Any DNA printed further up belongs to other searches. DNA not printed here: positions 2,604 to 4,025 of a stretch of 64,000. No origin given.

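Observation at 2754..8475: ABC-transporter-dependent glycan pathway with a coiled-coil-tailed methyltransferase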

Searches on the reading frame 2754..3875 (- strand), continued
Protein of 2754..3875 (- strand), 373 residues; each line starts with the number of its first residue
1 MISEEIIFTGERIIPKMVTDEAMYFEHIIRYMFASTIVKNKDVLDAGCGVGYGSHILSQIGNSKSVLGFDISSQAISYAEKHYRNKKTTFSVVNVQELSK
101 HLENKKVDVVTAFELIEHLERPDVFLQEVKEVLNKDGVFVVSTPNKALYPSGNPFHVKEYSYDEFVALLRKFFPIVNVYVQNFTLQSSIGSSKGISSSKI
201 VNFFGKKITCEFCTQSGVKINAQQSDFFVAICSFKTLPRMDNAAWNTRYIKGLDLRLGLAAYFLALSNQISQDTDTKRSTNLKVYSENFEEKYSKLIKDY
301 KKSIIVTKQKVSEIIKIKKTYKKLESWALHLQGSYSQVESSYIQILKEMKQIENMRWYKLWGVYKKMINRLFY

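Call 12: find_encoding_contigs(protein=P0001, flank=10000, max_places=4)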
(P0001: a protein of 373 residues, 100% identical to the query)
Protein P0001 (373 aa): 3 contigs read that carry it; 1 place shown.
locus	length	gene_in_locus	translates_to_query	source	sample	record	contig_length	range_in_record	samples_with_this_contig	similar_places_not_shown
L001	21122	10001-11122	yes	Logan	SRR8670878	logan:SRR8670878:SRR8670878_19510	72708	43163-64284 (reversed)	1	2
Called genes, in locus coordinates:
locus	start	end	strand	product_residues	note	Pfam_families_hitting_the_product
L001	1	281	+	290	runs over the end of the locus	PF00535:Glycos_transf_2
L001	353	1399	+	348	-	PF13439:Glyco_transf_4, PF13579:Glyco_trans_4_4 (weak), PF00534:Glycos_transf_1, PF13692:Glyco_trans_1_4, PF20706:GT4-conflict (weak)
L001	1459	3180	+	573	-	-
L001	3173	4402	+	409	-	-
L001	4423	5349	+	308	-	PF01073:3Beta_HSD, PF01370:Epimerase, PF02719:Polysacc_synt_2, PF04321:RmlD_sub_bind, PF07993:NAD_binding_4 (faint), PF13460:NAD_binding_10, PF16363:GDP_Man_Dehyd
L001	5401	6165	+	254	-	PF00005:ABC_tran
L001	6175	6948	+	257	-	PF01061:ABC2_membrane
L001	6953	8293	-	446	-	-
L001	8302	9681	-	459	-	PF13641:Glyco_tranf_2_3, PF00535:Glycos_transf_2, PF10111:Glyco_tranf_2_2 (weak)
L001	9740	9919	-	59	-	-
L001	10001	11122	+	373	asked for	PF13489:Methyltransf_23, PF05175:MTS (weak), PF06325:PrmA, PF08241:Methyltransf_11, PF08242:Methyltransf_12, PF13649:Methyltransf_25, PF13847:Methyltransf_31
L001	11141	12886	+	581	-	PF13231:PMT_2 (weak)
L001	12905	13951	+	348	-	PF00535:Glycos_transf_2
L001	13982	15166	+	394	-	PF00534:Glycos_transf_1, PF13692:Glyco_trans_1_4, PF13524:Glyco_trans_1_2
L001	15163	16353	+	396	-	PF01041:DegT_DnrJ_EryC1, PF01053:Cys_Met_Meta_PP (weak)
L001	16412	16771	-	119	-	PF10066:DUF2304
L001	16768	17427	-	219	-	PF00535:Glycos_transf_2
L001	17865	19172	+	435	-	PF01943:Polysacc_synt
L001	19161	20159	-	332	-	PF01073:3Beta_HSD, PF01370:Epimerase, PF02719:Polysacc_synt_2 (weak), PF07993:NAD_binding_4 (faint), PF16363:GDP_Man_Dehyd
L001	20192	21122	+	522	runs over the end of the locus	PF13231:PMT_2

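Call 13: find_encoding_contigs(protein=P0010, flank=10000, max_places=2)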
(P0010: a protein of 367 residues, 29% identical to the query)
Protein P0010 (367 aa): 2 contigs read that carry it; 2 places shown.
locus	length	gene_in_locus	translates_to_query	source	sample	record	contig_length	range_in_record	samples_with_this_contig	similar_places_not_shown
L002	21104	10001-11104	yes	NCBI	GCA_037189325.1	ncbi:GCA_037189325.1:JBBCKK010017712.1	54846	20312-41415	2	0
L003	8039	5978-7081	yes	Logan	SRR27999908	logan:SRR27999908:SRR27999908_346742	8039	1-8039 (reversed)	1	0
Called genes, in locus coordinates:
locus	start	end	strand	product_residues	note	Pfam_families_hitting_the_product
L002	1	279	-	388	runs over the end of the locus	PF13692:Glyco_trans_1_4 (weak)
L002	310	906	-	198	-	PF13419:HAD_2, PF00702:Hydrolase, PF13242:Hydrolase_like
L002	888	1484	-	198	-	PF13580:SIS_2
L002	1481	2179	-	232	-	PF00483:NTP_transferase, PF12804:NTP_transf_3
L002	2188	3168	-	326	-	PF00288:GHMP_kinases_N, PF08544:GHMP_kinases_C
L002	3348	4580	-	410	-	PF02844:GARS_N, PF01071:GARS_A, PF02222:ATP-grasp, PF02843:GARS_C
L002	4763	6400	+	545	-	PF01134:GIDA, PF21680:GIDA_C_1st (faint), PF13932:SAM_GIDA_C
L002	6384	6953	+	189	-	PF02527:GidB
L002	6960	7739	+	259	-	PF00142:Fer4_NifH, PF01656:CbiA, PF02374:ArsA_ATPase (faint), PF06564:CBP_BcsQ, PF10609:ParA, PF13614:AAA_31, PF09140:MipZ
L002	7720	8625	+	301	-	PF02195:ParB_N, PF17762:HTH_ParB, PF23552:ParB_C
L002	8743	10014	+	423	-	PF00005:ABC_tran, PF13175:AAA_15 (weak), PF13555:AAA_29 (weak), PF13304:AAA_21 (faint), PF14524:Wzt_C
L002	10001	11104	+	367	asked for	PF01209:Ubie_methyltran (weak), PF03141:Methyltransf_29 (faint), PF05175:MTS (weak), PF13489:Methyltransf_23, PF13847:Methyltransf_31, PF08241:Methyltransf_11, PF08242:Methyltransf_12, PF13649:Methyltransf_25, +1 more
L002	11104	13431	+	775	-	PF13641:Glyco_tranf_2_3, PF00535:Glycos_transf_2, PF10111:Glyco_tranf_2_2 (faint), PF13506:Glyco_transf_21 (weak), PF13632:Glyco_trans_2_3, PF00534:Glycos_transf_1 (weak), PF13692:Glyco_trans_1_4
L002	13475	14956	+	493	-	PF05762:VWA_CoxE (weak), PF00092:VWA, PF13519:VWA_2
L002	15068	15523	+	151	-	-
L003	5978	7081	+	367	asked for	PF01209:Ubie_methyltran (weak), PF03141:Methyltransf_29 (faint), PF05175:MTS (weak), PF13489:Methyltransf_23, PF13847:Methyltransf_31, PF08241:Methyltransf_11, PF08242:Methyltransf_12, PF13649:Methyltransf_25, +1 more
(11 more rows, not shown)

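Call 14: find_encoding_contigs(protein=P0002, flank=10000, max_places=2)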
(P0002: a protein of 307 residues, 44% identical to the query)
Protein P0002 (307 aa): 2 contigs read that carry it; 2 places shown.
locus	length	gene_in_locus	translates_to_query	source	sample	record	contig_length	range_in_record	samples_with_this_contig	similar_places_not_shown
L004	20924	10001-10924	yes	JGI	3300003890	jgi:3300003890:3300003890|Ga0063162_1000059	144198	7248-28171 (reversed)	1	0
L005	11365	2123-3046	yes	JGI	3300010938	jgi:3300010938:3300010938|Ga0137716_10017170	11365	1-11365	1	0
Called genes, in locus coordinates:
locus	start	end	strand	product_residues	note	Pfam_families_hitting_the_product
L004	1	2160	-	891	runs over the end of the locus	PF07517:SecA_DEAD, PF01043:SecA_PP_bind, PF21090:P-loop_SecA, PF07516:SecA_SW, PF02810:SEC-C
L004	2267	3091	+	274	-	PF00535:Glycos_transf_2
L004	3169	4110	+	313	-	PF01073:3Beta_HSD, PF01370:Epimerase, PF02719:Polysacc_synt_2, PF04321:RmlD_sub_bind, PF05368:NmrA (faint), PF07993:NAD_binding_4 (faint), PF13460:NAD_binding_10, PF16363:GDP_Man_Dehyd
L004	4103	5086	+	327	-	PF01933:CofD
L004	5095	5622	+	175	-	PF00293:NUDIX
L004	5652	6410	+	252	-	PF00483:NTP_transferase, PF12804:NTP_transf_3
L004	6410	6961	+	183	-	PF00908:dTDP_sugar_isom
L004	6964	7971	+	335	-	PF01073:3Beta_HSD, PF01370:Epimerase, PF02719:Polysacc_synt_2, PF04321:RmlD_sub_bind, PF07993:NAD_binding_4, PF13460:NAD_binding_10, PF16363:GDP_Man_Dehyd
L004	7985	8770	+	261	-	PF01061:ABC2_membrane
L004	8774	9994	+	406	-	PF00005:ABC_tran, PF13304:AAA_21 (faint), PF14524:Wzt_C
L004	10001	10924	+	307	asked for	PF05724:TPMT, PF01209:Ubie_methyltran, PF02353:CMAS, PF13489:Methyltransf_23, PF05175:MTS, PF08241:Methyltransf_11, PF08242:Methyltransf_12, PF13649:Methyltransf_25, +8 more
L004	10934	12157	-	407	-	PF21374:WsaF_N (weak), PF00534:Glycos_transf_1, PF13692:Glyco_trans_1_4, PF22772:WsaF_C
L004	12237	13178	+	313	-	PF00535:Glycos_transf_2, PF10111:Glyco_tranf_2_2 (weak), PF13641:Glyco_tranf_2_3, PF13632:Glyco_trans_2_3 (weak)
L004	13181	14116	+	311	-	PF00535:Glycos_transf_2, PF10111:Glyco_tranf_2_2, PF13641:Glyco_tranf_2_3, PF13506:Glyco_transf_21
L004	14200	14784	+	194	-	PF00908:dTDP_sugar_isom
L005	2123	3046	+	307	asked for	PF05724:TPMT, PF01209:Ubie_methyltran, PF02353:CMAS, PF13489:Methyltransf_23, PF05175:MTS, PF08241:Methyltransf_11, PF08242:Methyltransf_12, PF13649:Methyltransf_25, +8 more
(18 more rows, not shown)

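Call 15: find_encoding_contigs(protein=P0009, flank=10000, max_places=2)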
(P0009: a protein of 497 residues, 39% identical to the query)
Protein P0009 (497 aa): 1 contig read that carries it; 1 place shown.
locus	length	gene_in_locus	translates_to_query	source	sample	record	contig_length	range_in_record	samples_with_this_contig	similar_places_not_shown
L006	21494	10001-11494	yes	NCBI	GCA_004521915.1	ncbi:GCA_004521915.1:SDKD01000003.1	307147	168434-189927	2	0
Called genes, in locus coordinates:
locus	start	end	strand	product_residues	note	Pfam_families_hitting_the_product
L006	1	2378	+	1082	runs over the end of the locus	PF00395:SLH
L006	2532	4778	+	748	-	PF13753:SWM_repeat (weak)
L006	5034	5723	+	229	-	PF23914:TPR_CcmH_CycH (faint), PF24575:TPR_Slam (faint), PF13176:TPR_7 (faint), PF00515:TPR_1 (faint), PF07719:TPR_2 (faint), PF13432:TPR_16 (weak), PF13414:TPR_11, PF14559:TPR_19 (weak), +6 more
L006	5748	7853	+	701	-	PF04932:Wzy_C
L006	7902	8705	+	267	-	PF01061:ABC2_membrane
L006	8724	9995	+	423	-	PF00005:ABC_tran, PF13555:AAA_29 (weak), PF13304:AAA_21 (weak), PF14524:Wzt_C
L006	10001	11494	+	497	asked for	PF01209:Ubie_methyltran, PF13489:Methyltransf_23, PF02353:CMAS, PF06325:PrmA, PF13847:Methyltransf_31, PF08241:Methyltransf_11, PF08242:Methyltransf_12, PF13649:Methyltransf_25, +7 more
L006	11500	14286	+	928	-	PF00534:Glycos_transf_1, PF13524:Glyco_trans_1_2 (weak), PF13692:Glyco_trans_1_4, PF00535:Glycos_transf_2, PF13641:Glyco_tranf_2_3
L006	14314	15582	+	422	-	PF00534:Glycos_transf_1 (weak), PF13692:Glyco_trans_1_4, PF13524:Glyco_trans_1_2 (weak)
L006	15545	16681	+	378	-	PF00534:Glycos_transf_1, PF13692:Glyco_trans_1_4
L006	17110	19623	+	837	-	PF00884:Sulfatase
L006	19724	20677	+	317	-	PF00535:Glycos_transf_2, PF13641:Glyco_tranf_2_3 (weak)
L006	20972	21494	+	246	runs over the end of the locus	PF00483:NTP_transferase, PF12804:NTP_transf_3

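Call 20: search_solved_structures(query=A1, max_evalue=1, show_alignments=0)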
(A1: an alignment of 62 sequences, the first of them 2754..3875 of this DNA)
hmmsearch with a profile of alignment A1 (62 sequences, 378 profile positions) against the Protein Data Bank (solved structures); distinct sequences matched with E-value up to 1: 482 (the best 60 are shown).
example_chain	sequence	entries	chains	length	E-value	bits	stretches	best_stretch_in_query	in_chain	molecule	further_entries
5wp5_A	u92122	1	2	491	6.6e-25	91.3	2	33-131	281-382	Phosphomethylethanolamine N-methyltransferase 2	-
5wp4_A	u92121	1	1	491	3.4e-23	85.7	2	34-133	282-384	Phosphoethanolamine N-methyltransferase 1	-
3l8d_A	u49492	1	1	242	5.1e-23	85.1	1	29-129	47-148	Methyltransferase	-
3mgg_A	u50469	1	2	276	3.1e-19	72.7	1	35-132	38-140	Methyltransferase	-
1ve3_A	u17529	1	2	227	3.5e-19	72.5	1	34-131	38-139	hypothetical protein PH0226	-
8zc8_A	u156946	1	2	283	3.4e-18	69.2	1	32-131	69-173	MitM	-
21zq_A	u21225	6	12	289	3.6e-18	69.2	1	32-131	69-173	MitM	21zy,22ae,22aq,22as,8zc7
1xxl_A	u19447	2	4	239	3.9e-17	65.7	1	34-167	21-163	YcgJ protein | ycgJ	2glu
6uv6_A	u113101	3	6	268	1.6e-16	63.7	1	32-130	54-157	D-glucose O-methyltransferase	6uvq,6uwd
3bus_A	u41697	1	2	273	1.8e-16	63.5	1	34-129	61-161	Methyltransferase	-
6uak_A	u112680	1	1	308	1.3e-15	60.7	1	35-129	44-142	SAM dependent methyltransferase LahSB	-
6f5z_A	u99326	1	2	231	1.6e-14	57.2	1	22-131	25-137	24-sterol C-methyltransferase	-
8rdl_A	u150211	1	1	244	2.5e-14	56.5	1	33-131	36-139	ToxA protein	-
1vl5_A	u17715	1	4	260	3.8e-14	55.9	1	30-138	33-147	unknown conserved protein BH2331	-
5gm1_A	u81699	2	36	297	8.1e-14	54.8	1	35-132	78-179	O-methylransferase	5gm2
4azs_A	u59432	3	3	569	3.7e-09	39.5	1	36-125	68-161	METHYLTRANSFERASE WBDD | WBDD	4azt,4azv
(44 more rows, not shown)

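Call 22: find_related_loci(query=A1, collection=genome_contigs, flank=10000)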
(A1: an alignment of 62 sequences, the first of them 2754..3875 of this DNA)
Query A1 (373 aa) in genome_contigs; peptide patterns used: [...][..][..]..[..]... (x = any residue, [..] = any of these).
600 stretches matched a pattern (row limit reached: there are more); 524 encode a relative of the query (tblastn E <= 1e-3); the best 80 are kept; 80 distinct loci.
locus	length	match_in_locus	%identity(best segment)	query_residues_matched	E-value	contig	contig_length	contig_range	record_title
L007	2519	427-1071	40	8-234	3e-49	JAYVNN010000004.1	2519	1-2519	MAG: Chthoniobacter sp. isolate GL65_DN_metabat_42_sub GL65_DN_metabat_42_sub_3, whole genome shotgun sequence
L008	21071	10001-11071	31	8-360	4e-47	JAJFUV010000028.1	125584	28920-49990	MAG: Acidobacteriales bacterium isolate bin.513 k141_2664715, whole genome shotgun sequence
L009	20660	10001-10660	39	8-233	9e-46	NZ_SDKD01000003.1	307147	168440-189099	Brevibacillus migulae strain CFH S0501 Scaffold3, whole genome shotgun sequence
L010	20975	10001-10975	32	3-360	8e-46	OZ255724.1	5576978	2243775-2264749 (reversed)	MAG: Bryobacteraceae bacterium isolate 178ae825-108d-4cf7-8cc9-22d6e0a7415b genome assembly, chromosome: 1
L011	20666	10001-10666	37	6-238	5e-45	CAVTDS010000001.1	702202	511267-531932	MAG: Bryobacterales bacterium isolate MFD01188.bin.2.44 genome assembly, contig: contig_11098, whole genome shotgun sequ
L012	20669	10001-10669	37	6-238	5e-45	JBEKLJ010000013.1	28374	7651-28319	MAG: Bryobacteraceae bacterium isolate SPRUCE 368 SPRUCE_368_13, whole genome shotgun sequence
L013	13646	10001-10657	38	4-237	4e-45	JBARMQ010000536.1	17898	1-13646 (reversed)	MAG: Bryobacteraceae bacterium isolate MFD06508_ilm_asm_bin24 k127_548401, whole genome shotgun sequence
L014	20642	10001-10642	38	8-233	1e-44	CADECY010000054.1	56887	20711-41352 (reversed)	MAG: uncultured Acidobacteria bacterium isolate Acidobacteria sp. RBC020 genome assembly, contig: MAG020_54, whole genom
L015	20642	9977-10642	38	6-238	7e-45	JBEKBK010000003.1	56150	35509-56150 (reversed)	MAG: Bryobacteraceae bacterium isolate SPRUCE 134 SPRUCE_134_3, whole genome shotgun sequence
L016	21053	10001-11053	29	8-360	2e-44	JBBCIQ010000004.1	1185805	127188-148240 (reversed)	MAG: Bryobacteraceae bacterium isolate MAG_CPA_02 P10A_000000021574, whole genome shotgun sequence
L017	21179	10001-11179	30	8-360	3e-44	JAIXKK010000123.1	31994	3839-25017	MAG: Bryobacterales bacterium isolate UW1SPNA014 one-stage_bin014_NODE_1292, whole genome shotgun sequence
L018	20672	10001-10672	39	8-245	2e-43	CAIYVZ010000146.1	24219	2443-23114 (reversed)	MAG: uncultured Acidobacteriia bacterium isolate Kiruna2_bin-3869 genome assembly, contig: bin-3869:146/212, whole genom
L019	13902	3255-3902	37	8-235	2e-43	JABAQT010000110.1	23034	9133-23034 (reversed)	MAG: Bryobacteraceae bacterium isolate Bin_32R c_000000005091, whole genome shotgun sequence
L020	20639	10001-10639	41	8-233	3e-43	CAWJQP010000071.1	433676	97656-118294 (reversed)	MAG: Bryobacteraceae bacterium isolate MFD02840.bin.3.640 genome assembly, contig: contig_56692, whole genome shotgun se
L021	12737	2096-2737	38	8-233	5e-43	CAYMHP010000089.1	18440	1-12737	MAG TPA_asm: uncultured Solibacteraceae bacterium isolate SRP272529_co2_257 genome assembly, contig: NODE_5040_length_18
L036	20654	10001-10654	37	2-233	8e-43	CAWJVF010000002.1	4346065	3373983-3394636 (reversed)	MAG: uncultured Acidobacteriota bacterium isolate MFD00964.bin.2.241 genome assembly, contig: contig_3367, whole genome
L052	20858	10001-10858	34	8-287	5e-41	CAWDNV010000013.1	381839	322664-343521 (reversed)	MAG: uncultured Acidobacteriota bacterium isolate MFD03346.bin.1.149 genome assembly, contig: contig_20339, whole genome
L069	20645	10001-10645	37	5-233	2e-40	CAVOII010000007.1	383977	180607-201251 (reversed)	MAG: uncultured Acidobacteriota bacterium isolate MFD10071.bin.1.120 genome assembly, contig: contig_32525, whole genome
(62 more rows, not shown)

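Call 27: find_encoding_contigs(protein=P0003, flank=10000, max_places=1)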
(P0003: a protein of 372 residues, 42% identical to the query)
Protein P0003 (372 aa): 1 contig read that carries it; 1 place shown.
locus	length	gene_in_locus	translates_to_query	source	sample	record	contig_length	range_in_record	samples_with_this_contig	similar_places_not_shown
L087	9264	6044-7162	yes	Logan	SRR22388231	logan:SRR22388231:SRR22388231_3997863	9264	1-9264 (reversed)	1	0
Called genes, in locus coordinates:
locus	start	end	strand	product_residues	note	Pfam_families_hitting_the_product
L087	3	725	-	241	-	?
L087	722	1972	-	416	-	PF07678:TED_complement (faint), PF13243:SQHop_cyclase_C (faint)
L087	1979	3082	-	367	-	PF00534:Glycos_transf_1, PF13692:Glyco_trans_1_4, PF13524:Glyco_trans_1_2 (faint)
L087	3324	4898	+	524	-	-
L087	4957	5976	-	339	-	PF13489:Methyltransf_23 (weak), PF13847:Methyltransf_31 (faint), PF13946:DUF4214 (weak)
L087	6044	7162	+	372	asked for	PF01209:Ubie_methyltran, PF02353:CMAS, PF13489:Methyltransf_23, PF05175:MTS, PF06325:PrmA, PF08003:Methyltransf_9, PF13847:Methyltransf_31, PF08241:Methyltransf_11, +7 more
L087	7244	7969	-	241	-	PF00535:Glycos_transf_2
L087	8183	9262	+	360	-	?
